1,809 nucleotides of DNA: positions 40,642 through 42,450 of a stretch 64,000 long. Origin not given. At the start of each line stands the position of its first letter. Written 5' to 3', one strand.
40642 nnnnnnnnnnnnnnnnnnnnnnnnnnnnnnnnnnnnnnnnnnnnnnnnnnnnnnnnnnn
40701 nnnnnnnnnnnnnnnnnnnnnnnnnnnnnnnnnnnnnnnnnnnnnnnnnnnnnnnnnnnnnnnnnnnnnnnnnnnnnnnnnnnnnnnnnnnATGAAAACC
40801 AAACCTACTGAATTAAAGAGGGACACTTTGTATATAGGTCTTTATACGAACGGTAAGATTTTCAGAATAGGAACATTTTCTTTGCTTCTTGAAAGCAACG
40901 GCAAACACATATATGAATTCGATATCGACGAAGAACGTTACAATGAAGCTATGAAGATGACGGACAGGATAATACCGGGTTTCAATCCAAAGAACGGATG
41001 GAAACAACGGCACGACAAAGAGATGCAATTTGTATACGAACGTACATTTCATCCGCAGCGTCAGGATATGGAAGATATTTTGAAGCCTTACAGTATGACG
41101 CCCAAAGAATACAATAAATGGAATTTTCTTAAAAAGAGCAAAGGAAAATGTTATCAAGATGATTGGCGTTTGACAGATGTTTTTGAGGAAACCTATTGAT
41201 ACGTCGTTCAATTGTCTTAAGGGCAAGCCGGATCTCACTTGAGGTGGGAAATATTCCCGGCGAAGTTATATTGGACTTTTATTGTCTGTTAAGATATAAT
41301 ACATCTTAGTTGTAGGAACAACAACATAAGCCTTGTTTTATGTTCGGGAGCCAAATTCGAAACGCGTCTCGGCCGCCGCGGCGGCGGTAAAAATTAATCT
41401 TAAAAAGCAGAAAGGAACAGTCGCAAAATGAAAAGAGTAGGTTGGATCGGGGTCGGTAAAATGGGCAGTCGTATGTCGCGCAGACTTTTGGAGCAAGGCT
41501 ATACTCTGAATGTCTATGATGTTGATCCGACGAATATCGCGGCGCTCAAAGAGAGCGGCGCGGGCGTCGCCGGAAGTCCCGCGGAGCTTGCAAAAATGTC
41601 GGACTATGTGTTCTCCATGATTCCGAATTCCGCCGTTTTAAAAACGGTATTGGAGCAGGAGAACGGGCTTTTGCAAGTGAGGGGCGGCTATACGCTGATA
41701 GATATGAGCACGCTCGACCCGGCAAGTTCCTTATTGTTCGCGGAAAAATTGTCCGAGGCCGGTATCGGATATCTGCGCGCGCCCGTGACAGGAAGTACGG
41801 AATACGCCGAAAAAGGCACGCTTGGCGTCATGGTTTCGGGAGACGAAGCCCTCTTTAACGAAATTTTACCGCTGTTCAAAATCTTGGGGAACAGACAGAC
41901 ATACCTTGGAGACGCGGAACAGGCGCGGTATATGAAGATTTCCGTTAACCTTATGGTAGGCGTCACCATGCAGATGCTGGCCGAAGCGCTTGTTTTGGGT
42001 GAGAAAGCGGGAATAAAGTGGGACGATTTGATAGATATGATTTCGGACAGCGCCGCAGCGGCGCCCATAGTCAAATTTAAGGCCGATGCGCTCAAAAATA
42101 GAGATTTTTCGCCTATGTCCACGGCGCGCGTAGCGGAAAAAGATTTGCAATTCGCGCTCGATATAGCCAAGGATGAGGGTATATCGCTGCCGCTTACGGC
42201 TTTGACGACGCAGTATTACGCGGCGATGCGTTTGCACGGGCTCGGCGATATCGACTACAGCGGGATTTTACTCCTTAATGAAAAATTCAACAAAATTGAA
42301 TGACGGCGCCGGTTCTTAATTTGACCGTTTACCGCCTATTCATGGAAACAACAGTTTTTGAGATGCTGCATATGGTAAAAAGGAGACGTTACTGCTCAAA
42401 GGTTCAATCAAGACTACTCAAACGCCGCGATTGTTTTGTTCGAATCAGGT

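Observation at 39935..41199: HipA-like kinase core followed by a coupled small ORF that looks like the missing HipA N-terminal subdomain. This is the reverse of the HipS-HipT gene order, and there is no HipB.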

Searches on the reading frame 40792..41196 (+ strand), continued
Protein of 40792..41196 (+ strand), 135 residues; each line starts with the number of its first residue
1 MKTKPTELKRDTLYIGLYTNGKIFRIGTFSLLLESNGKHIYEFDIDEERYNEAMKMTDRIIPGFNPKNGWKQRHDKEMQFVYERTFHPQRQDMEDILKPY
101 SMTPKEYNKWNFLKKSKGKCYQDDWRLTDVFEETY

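Call 74: search_protein_families(library=padloc, proteins=[P0033, P0029, L007:2186-3565:+, L006:3173-3943:+], max_evalue=0.01)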
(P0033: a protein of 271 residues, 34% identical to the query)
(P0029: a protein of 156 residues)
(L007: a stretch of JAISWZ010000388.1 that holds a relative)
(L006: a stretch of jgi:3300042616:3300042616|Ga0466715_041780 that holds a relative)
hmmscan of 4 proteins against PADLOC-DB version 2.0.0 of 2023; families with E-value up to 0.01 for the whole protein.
P0033 (271 aa): 4 families
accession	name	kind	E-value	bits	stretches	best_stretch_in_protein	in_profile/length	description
PDLC04349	PDC-M03B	-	0.00021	19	1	68-117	74-124/232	-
PDLC04347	PDC-M03B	-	0.00042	18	1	67-126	69-130/245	-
PDLC04352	PDC-M03B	-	0.00098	16.7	1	67-115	77-127/250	-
PDLC00591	JetD3|JetD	-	0.0062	13.9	0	237-258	47-68/350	DUF2239; DUF2220 domain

P0029 (156 aa): 3 families
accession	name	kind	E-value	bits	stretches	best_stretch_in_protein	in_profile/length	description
PDLC04349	PDC-M03B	-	1.6e-06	25.9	1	61-148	31-112/232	-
PDLC04347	PDC-M03B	-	2.6e-06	25.2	1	97-152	57-114/245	-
PDLC04348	PDC-M03B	-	0.0024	15.6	1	97-148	59-112/248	-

L007:2186-3565:+ (460 aa): 7 families
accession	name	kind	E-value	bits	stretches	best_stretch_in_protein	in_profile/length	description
PDLC04340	PDC-M03A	-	1.1e-21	75.6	1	24-216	3-197/280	-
PDLC04342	PDC-M03A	-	5.5e-13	47.1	1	25-260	7-267/299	-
PDLC04339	PDC-M03A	-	7.6e-10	36.6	1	123-238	115-234/293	-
PDLC04344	PDC-M03A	-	2.7e-09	34.9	1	152-204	153-204/305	-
PDLC04345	PDC-M03A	-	6.1e-07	27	1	152-204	151-207/302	-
PDLC04338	PDC-M03A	-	0.00065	16.8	1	152-200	262-309/428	-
PDLC04341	PDC-M03A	-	0.0092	13.4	0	153-217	153-223/294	-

L006:3173-3943:+ (257 aa): 9 families
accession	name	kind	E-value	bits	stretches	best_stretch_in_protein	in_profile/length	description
PDLC04340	PDC-M03A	-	1.6e-29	101.3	1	17-177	30-187/280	-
PDLC04339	PDC-M03A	-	2.3e-17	61.2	1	33-173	47-190/293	-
PDLC04344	PDC-M03A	-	6.8e-17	59.9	1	8-163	22-194/305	-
PDLC04342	PDC-M03A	-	1.2e-12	46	1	35-161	55-194/299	-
PDLC04345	PDC-M03A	-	4.7e-09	33.9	1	36-178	53-209/302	-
PDLC04343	PDC-M03A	-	4.9e-08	30.4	1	13-162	97-260/370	-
PDLC04338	PDC-M03A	-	3.2e-06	24.4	1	116-162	255-302/428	-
PDLC04341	PDC-M03A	-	6.2e-05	20.6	1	123-162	152-194/294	-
PDLC04337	PDC-M03A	-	0.00014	19.5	1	114-178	84-149/250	-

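Call 75: find_encoding_contigs(protein=P0033, flank=4000, max_places=3)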
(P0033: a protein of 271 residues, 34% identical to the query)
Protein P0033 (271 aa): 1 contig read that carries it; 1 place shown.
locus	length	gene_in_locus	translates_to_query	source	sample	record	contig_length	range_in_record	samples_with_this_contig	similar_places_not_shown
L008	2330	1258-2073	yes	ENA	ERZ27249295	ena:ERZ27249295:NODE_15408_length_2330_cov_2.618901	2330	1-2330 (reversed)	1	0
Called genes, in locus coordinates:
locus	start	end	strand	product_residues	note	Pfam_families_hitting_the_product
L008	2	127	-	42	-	?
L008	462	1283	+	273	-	-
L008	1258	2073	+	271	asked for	-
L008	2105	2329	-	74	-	?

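Call 91: search_protein_families(library=phrogs, proteins=[L006:4422-4862:+, L006:4953-5282:+, L006:5275-5751:+, L006:6695-7186:+, L006:7262-7819:+, L006:8078-8812:+, L006:8815-9210:+, L006:9335-11008:+, L006:11004-12401:+, window:40792-41196:+], max_evalue=0.001)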
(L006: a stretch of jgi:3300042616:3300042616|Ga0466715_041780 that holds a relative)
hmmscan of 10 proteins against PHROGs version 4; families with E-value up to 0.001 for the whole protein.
L006:4422-4862:+ (147 aa): 0 families

L006:4953-5282:+ (110 aa): 0 families

L006:5275-5751:+ (159 aa): 0 families

L006:6695-7186:+ (164 aa): 1 family
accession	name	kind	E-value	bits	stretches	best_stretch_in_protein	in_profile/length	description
phrog_14131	-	DNA, RNA and nucleotide metabolism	0.00077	19.6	0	42-131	186-275/351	DNA binding protein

L006:7262-7819:+ (186 aa): 1 family
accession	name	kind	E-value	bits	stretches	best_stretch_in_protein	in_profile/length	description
phrog_7028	-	unknown function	7e-06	27.2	1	77-181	12-125/130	-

L006:8078-8812:+ (245 aa): 1 family
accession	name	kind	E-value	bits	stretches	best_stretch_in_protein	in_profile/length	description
phrog_12834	-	unknown function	7.3e-28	98.9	1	5-240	86-333/345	-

L006:8815-9210:+ (132 aa): 1 family
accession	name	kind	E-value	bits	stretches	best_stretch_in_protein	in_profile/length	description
phrog_7028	-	unknown function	4.2e-06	27.9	1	16-98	21-102/130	-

L006:9335-11008:+ (558 aa): 0 families

L006:11004-12401:+ (466 aa): 0 families

window:40792-41196:+ (135 aa): 0 families

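Call 92: search_protein_families(library=pfam, proteins=[L008:462-1280:+], max_evalue=0.01)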
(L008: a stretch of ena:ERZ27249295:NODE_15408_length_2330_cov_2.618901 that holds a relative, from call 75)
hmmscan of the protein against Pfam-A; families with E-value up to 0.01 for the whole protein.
L008:462-1280:+ (273 aa): 2 families
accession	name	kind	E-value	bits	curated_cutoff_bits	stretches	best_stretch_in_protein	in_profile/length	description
PF07804.18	HipA_C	-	0.00033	20.8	30.5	1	141-180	122-159/213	HipA-like C-terminal domain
PF00454.33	PI3_PI4_kinase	-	0.0061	16.9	27.1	1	143-190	136-173/241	Phosphatidylinositol 3- and 4-kinase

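Call 95: find_encoding_contigs(protein=P0006, flank=3000, max_places=3)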
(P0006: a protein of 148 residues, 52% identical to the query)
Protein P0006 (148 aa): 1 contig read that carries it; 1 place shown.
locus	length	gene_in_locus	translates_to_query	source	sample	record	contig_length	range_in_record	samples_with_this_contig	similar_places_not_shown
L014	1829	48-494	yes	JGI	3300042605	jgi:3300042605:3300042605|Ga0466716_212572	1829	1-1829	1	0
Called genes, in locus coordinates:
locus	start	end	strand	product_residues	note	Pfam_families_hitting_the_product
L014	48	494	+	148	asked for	-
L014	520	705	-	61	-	-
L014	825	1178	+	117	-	PF13560:HTH_31 (weak), PF01381:HTH_3, PF12844:HTH_19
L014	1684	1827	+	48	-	?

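Call 96: find_encoding_contigs(protein=P0004, flank=4000, max_places=2)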
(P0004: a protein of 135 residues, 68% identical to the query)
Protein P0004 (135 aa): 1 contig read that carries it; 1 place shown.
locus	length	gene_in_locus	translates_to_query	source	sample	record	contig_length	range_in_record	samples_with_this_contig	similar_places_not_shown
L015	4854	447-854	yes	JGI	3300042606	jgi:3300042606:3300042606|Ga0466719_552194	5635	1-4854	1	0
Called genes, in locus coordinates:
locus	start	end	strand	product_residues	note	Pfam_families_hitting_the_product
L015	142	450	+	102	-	-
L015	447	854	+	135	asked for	-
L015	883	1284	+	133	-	-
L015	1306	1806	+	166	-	-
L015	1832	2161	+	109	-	-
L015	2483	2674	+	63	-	-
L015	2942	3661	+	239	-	-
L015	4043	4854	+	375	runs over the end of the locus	PF08843:AbiEii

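Call 97: find_encoding_contigs(protein=P0005, flank=4000, max_places=2)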
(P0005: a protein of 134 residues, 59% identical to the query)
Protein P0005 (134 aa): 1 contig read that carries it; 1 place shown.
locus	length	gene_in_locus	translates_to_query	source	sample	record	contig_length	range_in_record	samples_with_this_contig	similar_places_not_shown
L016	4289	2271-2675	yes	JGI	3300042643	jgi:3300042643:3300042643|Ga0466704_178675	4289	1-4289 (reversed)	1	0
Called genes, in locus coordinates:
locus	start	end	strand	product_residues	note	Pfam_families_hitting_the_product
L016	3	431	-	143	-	?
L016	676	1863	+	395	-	PF00392:GntR, PF00532:Peripla_BP_1 (weak), PF13407:Peripla_BP_4 (faint), PF13377:Peripla_BP_3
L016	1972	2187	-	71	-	-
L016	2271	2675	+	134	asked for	-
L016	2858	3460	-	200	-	PF00294:PfkB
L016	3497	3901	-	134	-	PF00294:PfkB (weak)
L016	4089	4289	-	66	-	?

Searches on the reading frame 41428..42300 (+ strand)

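Call 92: search_protein_families(library=pfam, proteins=[window:41428-42300:+], max_evalue=0.01)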
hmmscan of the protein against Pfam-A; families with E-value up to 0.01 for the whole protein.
window:41428-42300:+ (291 aa): 4 families
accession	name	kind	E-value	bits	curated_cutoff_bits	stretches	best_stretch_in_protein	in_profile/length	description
PF03446.21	NAD_binding_2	-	6.3e-40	137.3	21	1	3-161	1-161/161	NAD binding domain of 6-phosphogluconate dehydrogenase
PF14833.11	NAD_binding_11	-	3.6e-23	82.6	30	1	167-281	4-119/122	NAD-binding of NADP-dependent 3-hydroxyisobutyrate dehydrogenase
PF02826.25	2-Hacid_dh_C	-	6.7e-06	26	25.1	1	2-78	37-112/178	D-isomer specific 2-hydroxyacid dehydrogenase, NAD binding domain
PF03807.23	F420_oxidored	-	7.2e-06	26.9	21.6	1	3-74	1-76/94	NADP oxidoreductase coenzyme F420-dependent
